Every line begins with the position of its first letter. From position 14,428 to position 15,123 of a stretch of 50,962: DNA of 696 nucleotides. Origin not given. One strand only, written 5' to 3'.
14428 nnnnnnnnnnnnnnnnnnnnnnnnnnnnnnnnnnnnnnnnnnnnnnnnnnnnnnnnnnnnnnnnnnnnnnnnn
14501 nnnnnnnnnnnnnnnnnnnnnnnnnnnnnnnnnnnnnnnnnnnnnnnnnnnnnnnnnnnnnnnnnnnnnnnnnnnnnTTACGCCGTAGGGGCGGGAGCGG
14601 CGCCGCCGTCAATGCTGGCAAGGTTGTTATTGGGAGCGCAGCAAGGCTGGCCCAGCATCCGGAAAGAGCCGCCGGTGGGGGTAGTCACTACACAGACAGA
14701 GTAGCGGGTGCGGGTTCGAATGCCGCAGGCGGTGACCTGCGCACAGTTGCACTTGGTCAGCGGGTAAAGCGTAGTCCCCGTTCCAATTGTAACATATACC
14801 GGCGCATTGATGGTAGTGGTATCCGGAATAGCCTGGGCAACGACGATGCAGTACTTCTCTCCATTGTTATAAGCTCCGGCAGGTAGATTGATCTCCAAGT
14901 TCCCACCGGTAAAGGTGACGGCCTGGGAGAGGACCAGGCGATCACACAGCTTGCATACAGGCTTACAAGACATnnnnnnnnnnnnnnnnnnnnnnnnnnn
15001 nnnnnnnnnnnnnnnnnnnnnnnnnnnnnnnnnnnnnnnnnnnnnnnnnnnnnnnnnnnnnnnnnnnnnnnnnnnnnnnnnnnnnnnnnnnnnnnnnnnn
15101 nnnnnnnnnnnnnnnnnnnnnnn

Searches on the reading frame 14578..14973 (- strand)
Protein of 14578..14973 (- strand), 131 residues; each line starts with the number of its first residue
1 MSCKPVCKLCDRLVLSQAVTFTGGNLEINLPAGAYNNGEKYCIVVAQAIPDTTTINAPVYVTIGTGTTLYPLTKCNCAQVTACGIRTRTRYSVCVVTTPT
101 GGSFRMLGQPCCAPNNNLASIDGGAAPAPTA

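Call 3: search_protein_families(library=pfam, max_evalue=0.1, proteins=[window:14578-14973:-])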
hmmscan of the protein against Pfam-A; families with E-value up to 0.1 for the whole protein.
window:14578-14973:- (131 aa): 0 families

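Call 4: search_protein_families(library=phrogs, max_evalue=0.1, proteins=[window:14578-14973:-])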
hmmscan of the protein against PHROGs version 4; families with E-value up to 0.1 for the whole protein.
window:14578-14973:- (131 aa): 1 family
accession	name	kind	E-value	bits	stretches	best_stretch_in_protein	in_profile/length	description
phrog_36614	-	unknown function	0.0027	18.5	1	27-95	82-150/155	-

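Call 6: search_protein_families(library=ncbifam, max_evalue=0.1, proteins=[window:14578-14973:-])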
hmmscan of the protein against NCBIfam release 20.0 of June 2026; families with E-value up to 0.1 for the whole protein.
window:14578-14973:- (131 aa): 0 families

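Call 18: search_solved_structures(query=window:14578-14973:-, max_evalue=10)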
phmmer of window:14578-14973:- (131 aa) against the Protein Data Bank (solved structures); distinct sequences matched with E-value up to 10: 1.
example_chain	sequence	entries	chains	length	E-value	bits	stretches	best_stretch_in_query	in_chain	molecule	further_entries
6zmv_A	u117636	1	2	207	1.7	12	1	32-71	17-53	muramidase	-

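Call 21: find_homologous_proteins(query=window:14578-14973:-)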
Query window:14578-14973:- (131 aa): 5158 proteins with E <= 0.001 among 5168 candidates; the best 120 are listed.
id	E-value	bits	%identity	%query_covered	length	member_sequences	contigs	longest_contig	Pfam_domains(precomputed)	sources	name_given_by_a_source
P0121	1.6e-80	285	99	100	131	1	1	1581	-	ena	-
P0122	1.0e-79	283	98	100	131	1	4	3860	-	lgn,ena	-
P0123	3.7e-79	281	98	100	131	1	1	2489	-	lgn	-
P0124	5.7e-79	281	98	100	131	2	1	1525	-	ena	-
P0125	1.2e-74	267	92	100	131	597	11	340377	-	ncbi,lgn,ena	ncbi:MAG: hypothetical protein V8S86_01315 [Eubacteriales bacterium]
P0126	7.7e-71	254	88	100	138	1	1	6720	-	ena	-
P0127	1.4e-70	253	88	100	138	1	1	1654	-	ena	-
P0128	1.6e-70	253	91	98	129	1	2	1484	-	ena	-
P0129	1.6e-70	253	88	100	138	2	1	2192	-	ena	-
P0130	1.8e-70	253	88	100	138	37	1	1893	-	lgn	-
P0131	3.3e-70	252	87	100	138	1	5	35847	-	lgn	-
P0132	4.9e-70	252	87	100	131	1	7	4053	-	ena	-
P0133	5.0e-70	252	87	100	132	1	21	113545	-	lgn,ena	-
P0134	1.2e-69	250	86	100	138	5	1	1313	-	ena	-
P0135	3.0e-69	249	86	100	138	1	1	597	-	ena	-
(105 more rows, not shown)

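Call 29: predict_structure(alignment_id=A1)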
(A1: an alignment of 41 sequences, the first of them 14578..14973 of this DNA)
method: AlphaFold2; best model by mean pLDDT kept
length: 131 residues; sequences in the alignment: 41
mean_pLDDT: 73.6   pTM: 0.68
mean pLDDT of the five models: 73.6, 67.1, 62.7, 56.3, 46.7
residues with pLDDT >= 90: 2; 70-90: 93; 50-70: 16; < 50: 20
segments of 3 or more residues with pLDDT < 50: 1-5, 118-131
pLDDT, mean of each block of 10 residues (from residue 1): 48 81 86 78 82 84 83 85 80 77 79 55 45 41
secondary structure, 60 per line:
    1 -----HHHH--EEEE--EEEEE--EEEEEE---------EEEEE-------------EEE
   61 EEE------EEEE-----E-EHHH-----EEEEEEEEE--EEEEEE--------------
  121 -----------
elements in order: H6-9 E12-15 E18-22 E25-30 E40-44 E58-63 E70-73 E90-98 E101-106

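Call 33: fold_search(model_id=the predicted structure, library=pdb)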
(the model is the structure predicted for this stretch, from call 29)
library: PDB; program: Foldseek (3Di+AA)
matches with E <= 10: 85; with E <= 0.001: 0
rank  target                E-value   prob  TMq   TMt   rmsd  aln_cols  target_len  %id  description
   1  9b45_2                2.9e-01  0.57  0.42  0.20   4.8       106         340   11  Pseudomonas phage Pa193 baseplate complex and tail fiber (released 2024-10-16)
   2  9f4a_LS               6.7e-01  0.12  0.24  0.07   8.4        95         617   12  Interface between baseplate cup and extended tail tube/sheath of Klebsiella phage KP1 variant vB_Kpn_Lilla1 (released 2025-05-14)
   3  1k3r_B                8.6e-01  0.15  0.26  0.15   8.7        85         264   18  Crystal Structure of the Methyltransferase with a Knot from Methanobacterium thermoautotrophicum (released 2002-05-15)
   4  1k3r_A                1.0e+00  0.21  0.28  0.16   5.7        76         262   14  Crystal Structure of the Methyltransferase with a Knot from Methanobacterium thermoautotrophicum (released 2002-05-15)
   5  8wi7_b                1.0e+00  0.15  0.30  0.26   5.2        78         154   12  Cryo- EM structure of Mycobacterium smegmatis 70S ribosome, bS1 and RafH. (released 2024-02-28)
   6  2pi2_D                1.2e+00  0.06  0.24  0.25  10.8        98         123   14  Full-length Replication protein A subunits RPA14 and RPA32 (released 2007-10-16)
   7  2pi2_A                1.3e+00  0.09  0.28  0.28  10.7        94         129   10  Full-length Replication protein A subunits RPA14 and RPA32 (released 2007-10-16)
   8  4gop_B                1.4e+00  0.08  0.27  0.29  10.9        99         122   14  Structure and Conformational Change of a Replication Protein A Heterotrimer Bound to ssDNA (released 2012-11-28)
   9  7mjv_A                1.9e+00  0.11  0.26  0.09   6.1        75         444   11  MiaB in the complex with s-adenosylmethionine and RNA (released 2021-09-15)
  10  8d0b_C                1.9e+00  0.10  0.30  0.31   7.7        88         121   12  Human CST-DNA polymerase alpha/primase preinitiation complex bound to 4xTEL-foldback template (released 2022-06-22)
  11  4gn3_J                2.1e+00  0.06  0.23  0.27   7.7        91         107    9  OBody AM1L10 bound to hen egg-white lysozyme (released 2013-08-21)
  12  9pd4_O                2.2e+00  0.05  0.28  0.20  11.4       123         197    9  NER dual incision complex - DuIM (released 2026-02-18)
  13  1je5_B                2.2e+00  0.02  0.15  0.12   9.2        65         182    9  Crystal Structure of gp2.5, a Single-Stranded DNA Binding Protein Encoded by Bacteriophage T7 (released 2001-08-22)
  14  4gn3_R                2.4e+00  0.08  0.27  0.31   6.1        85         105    8  OBody AM1L10 bound to hen egg-white lysozyme (released 2013-08-21)
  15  4glv_H                2.4e+00  0.08  0.24  0.28   6.6        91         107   14  OBody AM3L09 bound to hen egg-white lysozyme (released 2013-08-21)
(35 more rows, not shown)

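Call 67: search_protein_families(library=padloc, max_evalue=0.01, proteins=[window:14578-14973:-])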
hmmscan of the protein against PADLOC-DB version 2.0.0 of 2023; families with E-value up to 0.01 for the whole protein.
window:14578-14973:- (131 aa): 0 families

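Call 80: search_protein_representatives(alignment_id=A1)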
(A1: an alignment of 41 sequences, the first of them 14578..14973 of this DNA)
Query: 41 sequences, 134 profile positions. Proteins with E-value up to 0.001 (for the whole library): 356; up to 1e-10: 207; up to 1e-30: 57. The best 150 are listed.
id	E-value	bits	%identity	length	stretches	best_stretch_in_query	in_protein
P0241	1.5e-64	232.1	-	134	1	1-131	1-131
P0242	9.7e-60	216.5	-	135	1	4-131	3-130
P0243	2.8e-58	211.8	-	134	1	1-130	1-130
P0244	4.0e-58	211.3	-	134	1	1-131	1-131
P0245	1.5e-54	199.7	-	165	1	18-131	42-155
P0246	6.9e-51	187.9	-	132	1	1-126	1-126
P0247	1.2e-50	187.1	-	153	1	28-133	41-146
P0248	9.6e-50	184.2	-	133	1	5-131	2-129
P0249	1.7e-47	176.9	-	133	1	1-131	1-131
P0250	1.6e-44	167.3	-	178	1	2-128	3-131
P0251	6.5e-44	165.3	-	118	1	1-92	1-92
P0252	8.4e-44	164.9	-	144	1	36-130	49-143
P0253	5.9e-43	162.2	-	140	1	3-131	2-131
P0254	2.2e-42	160.3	-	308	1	41-130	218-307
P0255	2.9e-41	156.7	-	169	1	1-131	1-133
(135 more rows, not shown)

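Call 84: fold_search(model_id=the predicted structure, library=viral)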
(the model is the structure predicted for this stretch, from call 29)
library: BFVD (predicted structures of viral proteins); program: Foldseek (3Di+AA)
matches with E <= 10: 268; with E <= 0.001: 11
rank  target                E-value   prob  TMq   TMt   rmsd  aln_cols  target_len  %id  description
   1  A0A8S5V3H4            1.0e-14  1.00  0.75  0.79   4.6       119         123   62  Uncharacterized protein [Myoviridae sp. ctk6V34]
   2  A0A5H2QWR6            7.7e-10  1.00  0.67  0.70   7.0       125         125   28  (no name in the UniProt tables at hand)
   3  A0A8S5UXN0            2.6e-09  1.00  0.64  0.63  16.4       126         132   30  Uncharacterized protein [Podoviridae sp. ctW0z17]
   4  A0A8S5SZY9            3.2e-07  1.00  0.64  0.75   2.1       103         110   25  Uncharacterized protein [Myoviridae sp. ctWb16]
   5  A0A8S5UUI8            2.1e-06  1.00  0.64  0.51   5.9       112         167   20  Uncharacterized protein [Myoviridae sp. ctP6q2]
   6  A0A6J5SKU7            1.1e-04  1.00  0.50  0.17   9.3       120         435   19  Uncharacterized protein (Fragment) [uncultured Caudovirales phage]
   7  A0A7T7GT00            1.3e-04  1.00  0.48  0.09   3.4        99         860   17  (no name in the UniProt tables at hand)
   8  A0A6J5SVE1            2.8e-04  1.00  0.48  0.13  10.4       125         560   16  Uncharacterized protein (Fragment) [uncultured Caudovirales phage]
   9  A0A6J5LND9            2.9e-04  1.00  0.46  0.16   7.0       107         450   19  Uncharacterized protein [uncultured Caudovirales phage]
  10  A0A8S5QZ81            7.7e-04  1.00  0.55  0.58   4.1       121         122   10  Uncharacterized protein [Siphoviridae sp. ctyvQ1]
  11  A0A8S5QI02            9.3e-04  1.00  0.42  0.29  13.0       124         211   11  Uncharacterized protein [Siphoviridae sp. ctLgc23]
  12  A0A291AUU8            1.0e-03  1.00  0.48  0.08   4.6       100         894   14  (no name in the UniProt tables at hand)
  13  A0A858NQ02            1.3e-03  1.00  0.48  0.12   9.8       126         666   15  Putative tail fiber protein [Xanthomonas phage FoX6]
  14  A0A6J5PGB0            1.4e-03  1.00  0.47  0.18   4.5       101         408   14  Coiled stalk of trimeric autotransporter adhesin [uncultured Caudovirales phage]
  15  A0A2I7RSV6            1.5e-03  1.00  0.45  0.14   4.0       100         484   12  (no name in the UniProt tables at hand)
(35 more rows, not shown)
